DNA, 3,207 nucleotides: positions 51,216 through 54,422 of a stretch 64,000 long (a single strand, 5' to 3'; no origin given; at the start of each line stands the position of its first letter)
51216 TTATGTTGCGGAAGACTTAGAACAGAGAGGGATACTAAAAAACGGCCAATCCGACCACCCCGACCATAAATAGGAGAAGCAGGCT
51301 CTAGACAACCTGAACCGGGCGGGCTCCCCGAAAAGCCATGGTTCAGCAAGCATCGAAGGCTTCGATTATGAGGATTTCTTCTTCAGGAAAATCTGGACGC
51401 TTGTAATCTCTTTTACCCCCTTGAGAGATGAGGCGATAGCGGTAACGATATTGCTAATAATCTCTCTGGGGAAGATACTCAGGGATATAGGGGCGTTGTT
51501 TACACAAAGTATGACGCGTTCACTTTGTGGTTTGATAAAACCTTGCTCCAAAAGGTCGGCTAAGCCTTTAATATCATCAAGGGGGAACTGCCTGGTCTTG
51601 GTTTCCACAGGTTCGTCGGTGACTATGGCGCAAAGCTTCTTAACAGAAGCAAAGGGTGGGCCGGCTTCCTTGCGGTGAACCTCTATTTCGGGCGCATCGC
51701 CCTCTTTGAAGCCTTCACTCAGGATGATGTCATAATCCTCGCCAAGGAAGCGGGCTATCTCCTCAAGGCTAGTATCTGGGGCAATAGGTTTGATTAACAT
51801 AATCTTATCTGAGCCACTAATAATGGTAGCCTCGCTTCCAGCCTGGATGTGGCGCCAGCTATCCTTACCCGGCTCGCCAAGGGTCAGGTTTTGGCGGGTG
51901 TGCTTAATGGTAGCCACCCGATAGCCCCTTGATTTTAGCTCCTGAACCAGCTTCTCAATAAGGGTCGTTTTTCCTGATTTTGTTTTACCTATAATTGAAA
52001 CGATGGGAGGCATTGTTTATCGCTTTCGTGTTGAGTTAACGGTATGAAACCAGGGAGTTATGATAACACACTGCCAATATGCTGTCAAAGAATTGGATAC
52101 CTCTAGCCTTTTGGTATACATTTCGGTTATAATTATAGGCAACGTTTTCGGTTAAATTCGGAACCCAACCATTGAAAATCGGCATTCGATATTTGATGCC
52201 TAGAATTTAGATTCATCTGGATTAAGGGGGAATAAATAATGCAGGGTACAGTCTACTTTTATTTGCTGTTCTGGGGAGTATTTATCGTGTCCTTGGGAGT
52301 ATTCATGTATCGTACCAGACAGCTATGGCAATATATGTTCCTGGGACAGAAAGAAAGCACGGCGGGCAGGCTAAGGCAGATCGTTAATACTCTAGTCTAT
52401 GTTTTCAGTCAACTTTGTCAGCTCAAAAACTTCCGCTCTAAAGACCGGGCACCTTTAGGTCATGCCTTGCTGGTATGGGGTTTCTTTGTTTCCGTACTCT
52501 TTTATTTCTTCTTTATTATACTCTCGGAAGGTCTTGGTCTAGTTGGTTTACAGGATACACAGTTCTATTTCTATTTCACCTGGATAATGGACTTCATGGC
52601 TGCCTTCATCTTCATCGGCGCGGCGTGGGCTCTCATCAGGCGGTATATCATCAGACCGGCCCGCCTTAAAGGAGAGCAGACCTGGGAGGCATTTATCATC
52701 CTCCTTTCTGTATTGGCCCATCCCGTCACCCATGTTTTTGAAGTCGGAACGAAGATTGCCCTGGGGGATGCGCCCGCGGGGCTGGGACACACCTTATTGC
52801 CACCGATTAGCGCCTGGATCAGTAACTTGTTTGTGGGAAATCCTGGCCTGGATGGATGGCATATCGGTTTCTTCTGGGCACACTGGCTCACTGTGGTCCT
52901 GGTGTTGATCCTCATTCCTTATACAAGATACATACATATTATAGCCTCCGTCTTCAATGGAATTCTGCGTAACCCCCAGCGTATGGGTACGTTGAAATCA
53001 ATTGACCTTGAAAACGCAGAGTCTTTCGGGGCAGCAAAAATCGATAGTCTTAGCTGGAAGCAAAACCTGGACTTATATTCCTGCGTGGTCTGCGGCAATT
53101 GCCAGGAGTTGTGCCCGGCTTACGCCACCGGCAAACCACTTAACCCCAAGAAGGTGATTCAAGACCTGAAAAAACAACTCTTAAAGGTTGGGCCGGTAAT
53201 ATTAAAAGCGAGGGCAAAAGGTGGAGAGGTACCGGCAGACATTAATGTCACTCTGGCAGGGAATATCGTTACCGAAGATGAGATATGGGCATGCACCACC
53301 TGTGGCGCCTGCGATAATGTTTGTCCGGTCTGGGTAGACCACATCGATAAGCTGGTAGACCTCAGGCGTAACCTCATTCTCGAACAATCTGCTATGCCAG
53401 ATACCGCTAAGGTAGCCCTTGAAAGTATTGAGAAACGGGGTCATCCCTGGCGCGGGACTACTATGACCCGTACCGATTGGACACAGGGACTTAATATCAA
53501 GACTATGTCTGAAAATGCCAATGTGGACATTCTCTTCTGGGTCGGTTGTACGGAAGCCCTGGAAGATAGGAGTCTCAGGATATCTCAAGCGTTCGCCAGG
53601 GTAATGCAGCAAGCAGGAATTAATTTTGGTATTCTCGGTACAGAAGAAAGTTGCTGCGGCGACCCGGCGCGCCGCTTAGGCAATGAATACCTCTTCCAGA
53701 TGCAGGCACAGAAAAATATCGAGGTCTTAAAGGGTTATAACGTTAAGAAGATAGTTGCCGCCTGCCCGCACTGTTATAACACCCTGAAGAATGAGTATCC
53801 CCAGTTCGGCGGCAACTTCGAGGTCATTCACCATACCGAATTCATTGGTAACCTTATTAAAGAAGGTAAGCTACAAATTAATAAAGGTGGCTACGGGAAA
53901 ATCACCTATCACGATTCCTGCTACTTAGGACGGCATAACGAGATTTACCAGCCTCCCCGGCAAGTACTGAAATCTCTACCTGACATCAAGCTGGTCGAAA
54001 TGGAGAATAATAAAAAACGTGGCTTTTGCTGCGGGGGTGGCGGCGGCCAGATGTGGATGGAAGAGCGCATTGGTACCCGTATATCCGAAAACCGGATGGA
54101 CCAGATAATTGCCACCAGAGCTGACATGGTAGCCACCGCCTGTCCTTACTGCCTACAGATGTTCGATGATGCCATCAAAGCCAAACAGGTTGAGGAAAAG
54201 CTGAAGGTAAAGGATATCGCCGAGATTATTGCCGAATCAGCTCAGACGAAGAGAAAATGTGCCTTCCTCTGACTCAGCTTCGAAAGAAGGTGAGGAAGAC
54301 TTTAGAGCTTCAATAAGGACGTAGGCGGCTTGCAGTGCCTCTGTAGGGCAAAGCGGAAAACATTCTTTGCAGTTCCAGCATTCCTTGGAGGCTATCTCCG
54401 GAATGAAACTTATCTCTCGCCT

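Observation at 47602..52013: mobB - radical SAM/SPASM - bamB2 - mobB cassette: candidate maturation system for a tungsten aryl-CoA reductase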

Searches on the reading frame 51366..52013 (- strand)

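Call 3: search_protein_families(library=pfam, proteins=[window:51366-52013:-])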
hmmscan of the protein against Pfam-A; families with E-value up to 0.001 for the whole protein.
window:51366-52013:- (215 aa): 3 families
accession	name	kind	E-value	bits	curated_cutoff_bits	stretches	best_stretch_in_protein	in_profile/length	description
PF03205.20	MobB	-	4.7e-39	133.8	26.6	1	4-133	1-133/133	Molybdopterin guanine dinucleotide synthesis protein B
PF01656.29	CbiA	-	0.00042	20.7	25.4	1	7-147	4-54/125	CobQ/CobB/MinD/ParA nucleotide binding domain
PF03266.21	NTPase_1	-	0.00079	19.7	23.9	0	6-36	3-33/168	NTPase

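Call 4: search_protein_families(library=ncbifam, proteins=[window:51366-52013:-])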
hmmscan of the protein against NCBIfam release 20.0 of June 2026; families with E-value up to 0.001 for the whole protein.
window:51366-52013:- (215 aa): 13 families
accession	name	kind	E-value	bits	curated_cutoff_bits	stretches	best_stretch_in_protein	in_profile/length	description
TIGR00176.1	mobB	equivalog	3.5e-39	134.3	76.2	1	4-157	1-154/155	molybdopterin-guanine dinucleotide biosynthesis protein B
NF011056.0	PRK14489.1-1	equivalog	8.1e-39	133.7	379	1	2-162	203-357/363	bifunctional molybdenum cofactor guanylyltransferase MobA/molybdopterin-guanine dinucleotide biosynthesis adaptor protein MobB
NF011060.0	PRK14491.1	equivalog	3.4e-30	105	532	1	3-207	12-223/598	bifunctional molybdopterin-guanine dinucleotide biosynthesis adaptor protein MobB/molybdopterin molybdotransferase MoeA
NF008021.0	PRK10751.1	equivalog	3.8e-23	82.4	204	1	1-157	5-167/174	molybdopterin-guanine dinucleotide biosynthesis protein MobB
NF011063.0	PRK14494.1-2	equivalog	5.9e-23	81.8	258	1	4-110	3-106/227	putative molybdopterin-guanine dinucleotide biosynthesis protein MobB/FeS domain-containing protein protein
NF011057.0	PRK14489.1-2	subfamily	9.7e-22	77.7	541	1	4-157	204-359/363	bifunctional molybdenum cofactor guanylyltransferase MobA/molybdopterin-guanine dinucleotide biosynthesis adaptor protein MobB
NF011066.0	PRK14495.1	equivalog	6e-20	71.6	596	1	4-179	3-181/452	putative molybdopterin-guanine dinucleotide biosynthesis protein MobB/unknown domain fusion protein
NF011062.0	PRK14494.1-1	equivalog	1.2e-18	67.5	323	1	4-104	3-95/231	putative molybdopterin-guanine dinucleotide biosynthesis protein MobB/FeS domain-containing protein protein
NF011059.0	PRK14490.1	equivalog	1.3e-15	57.4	354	1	6-164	15-177/374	bifunctional molybdenum cofactor guanylyltransferase MobA/molybdopterin-guanine dinucleotide biosynthesis adaptor protein MobB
NF011061.0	PRK14493.1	equivalog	1.5e-12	47.6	215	1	4-126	3-121/274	molybdopterin synthase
NF011065.0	PRK14494.1-4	equivalog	5.8e-11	42.2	287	1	5-163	13-165/244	putative molybdopterin-guanine dinucleotide biosynthesis protein MobB/FeS domain-containing protein protein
NF011064.0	PRK14494.1-3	equivalog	2.1e-10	40.4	418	1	5-104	4-95/244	putative molybdopterin-guanine dinucleotide biosynthesis protein MobB/FeS domain-containing protein protein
NF041053.1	CobW_rel_Se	equivalog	5.6e-05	22.9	180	1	4-38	3-37/195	CobW-related selenoprotein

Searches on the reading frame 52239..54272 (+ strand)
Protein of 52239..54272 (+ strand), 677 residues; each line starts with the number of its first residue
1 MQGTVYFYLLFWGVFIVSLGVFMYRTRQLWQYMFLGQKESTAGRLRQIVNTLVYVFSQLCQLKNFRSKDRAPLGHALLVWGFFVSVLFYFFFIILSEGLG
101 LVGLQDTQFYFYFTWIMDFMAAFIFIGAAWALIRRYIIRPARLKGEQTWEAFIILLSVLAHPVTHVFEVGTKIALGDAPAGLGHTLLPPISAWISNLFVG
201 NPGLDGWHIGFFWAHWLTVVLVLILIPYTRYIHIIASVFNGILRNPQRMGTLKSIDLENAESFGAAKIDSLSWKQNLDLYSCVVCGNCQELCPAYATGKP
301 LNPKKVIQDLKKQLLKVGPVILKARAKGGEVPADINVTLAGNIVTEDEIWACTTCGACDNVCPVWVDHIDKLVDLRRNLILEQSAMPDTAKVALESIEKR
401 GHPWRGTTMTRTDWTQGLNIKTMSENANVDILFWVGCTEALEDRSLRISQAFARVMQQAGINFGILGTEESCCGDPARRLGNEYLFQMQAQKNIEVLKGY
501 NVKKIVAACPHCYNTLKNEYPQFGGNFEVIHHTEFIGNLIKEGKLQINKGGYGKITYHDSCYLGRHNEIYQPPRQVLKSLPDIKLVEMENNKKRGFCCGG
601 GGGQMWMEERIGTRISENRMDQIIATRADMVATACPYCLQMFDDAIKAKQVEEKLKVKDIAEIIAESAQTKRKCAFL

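Call 3: search_protein_families(library=pfam, proteins=[window:52239-54272:+])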
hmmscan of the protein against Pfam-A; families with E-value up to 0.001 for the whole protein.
window:52239-54272:+ (677 aa): 8 families
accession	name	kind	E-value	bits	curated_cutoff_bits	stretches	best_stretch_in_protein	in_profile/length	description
PF02754.22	CCG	-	7.3e-38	129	20.6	2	555-642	1-84/85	Cysteine-rich domain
PF13183.11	Fer4_8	-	1.2e-08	35.8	27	1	279-364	2-66/68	4Fe-4S dicluster domain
PF13187.11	Fer4_9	-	1.3e-08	35.2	27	1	282-363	2-48/52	4Fe-4S dicluster domain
PF13534.11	Fer4_17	-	4.6e-06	27.5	22.2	1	281-364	1-58/61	4Fe-4S dicluster domain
PF13237.11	Fer4_10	-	7.1e-06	26.3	25.5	1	277-363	4-53/53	4Fe-4S dicluster domain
PF13484.11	Fer4_16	-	8.3e-05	23.7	30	0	282-312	2-35/66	4Fe-4S double cluster binding domain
PF17179.9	Fer4_22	-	9.1e-05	23.7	27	0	272-294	71-93/95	4Fe-4S dicluster domain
PF02665.19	Nitrate_red_gam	-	0.00022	21.4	22.9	1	102-247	76-212/217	Nitrate reductase gamma subunit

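Call 4: search_protein_families(library=ncbifam, proteins=[window:52239-54272:+])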
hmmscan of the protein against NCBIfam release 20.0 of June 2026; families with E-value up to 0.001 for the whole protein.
window:52239-54272:+ (677 aa): 28 families (the best 25 are shown)
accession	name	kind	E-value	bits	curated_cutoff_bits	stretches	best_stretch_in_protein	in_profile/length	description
NF004898.0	PRK06259.1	equivalog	3.8e-54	184.1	385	1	344-666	180-486/488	fumarate reductase (CoM/CoB) subunit TfrB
NF045670.1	quin_L_LdhH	equivalog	5.3e-40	137.4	800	1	420-665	458-706/706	L-lactate dehydrogenase (quinone) large subunit LdhH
NF045663.1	diclust_near_Sec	equivalog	1.6e-24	86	530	1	341-644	344-620/759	pyridine nucleotide-disulfide oxidoreductase/dicluster-binding protein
NF045724.1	ferredox_TmcB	equivalog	1.4e-22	79.9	735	1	281-666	42-426/430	electron transfer complex ferredoxin TmcB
NF008369.0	PRK11168.1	equivalog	8.7e-22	77.5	278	1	420-641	158-380/401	anaerobic glycerol-3-phosphate dehydrogenase subunit C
NF045796.1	DsrK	equivalog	2.7e-21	75.7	400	1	278-643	48-417/453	sulfate reduction electron transfer complex DsrMKJOP subunit DsrK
NF045711.1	sulf_resp_HmcF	equivalog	1.4e-18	66.9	750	1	278-646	58-429/457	sulfate respiration complex iron-sulfur protein HmcF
NF008434.0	PRK11274.1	equivalog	2.9e-14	52.8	333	1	349-646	72-392/409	glycolate oxidase subunit GlcF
TIGR03379.1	glycerol3P_GlpC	equivalog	1.1e-12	47.4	279.9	1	428-645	161-380/397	anaerobic glycerol-3-phosphate dehydrogenase subunit GlpC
TIGR03290.1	CoB_CoM_SS_C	equivalog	6.8e-10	39.1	160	1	335-403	31-98/144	CoB--CoM heterodisulfide reductase subunit C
NF041890.1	hdrC_Methbact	equivalog_domain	3.3e-09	36.6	270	0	259-309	8-57/192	ferredoxin:CoB-CoM heterodisulfide reductase subunit HdrC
TIGR00273.1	TIGR00273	equivalog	7.9e-08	31.6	444.8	1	349-397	342-389/432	LutB/LldF family L-lactate oxidation iron-sulfur protein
TIGR03288.1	CoB_CoM_SS_B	equivalog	8.6e-08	31.8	345.15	1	522-645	111-240/290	CoB--CoM heterodisulfide reductase subunit B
NF009227.0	PRK12577.1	equivalog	1.7e-07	30.3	349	1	347-386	206-245/330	succinate dehydrogenase/fumarate reductase iron-sulfur subunit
TIGR00384.1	dhsB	subfamily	5.2e-07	29.3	88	0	345-371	191-217/222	succinate dehydrogenase and fumarate reductase iron-sulfur protein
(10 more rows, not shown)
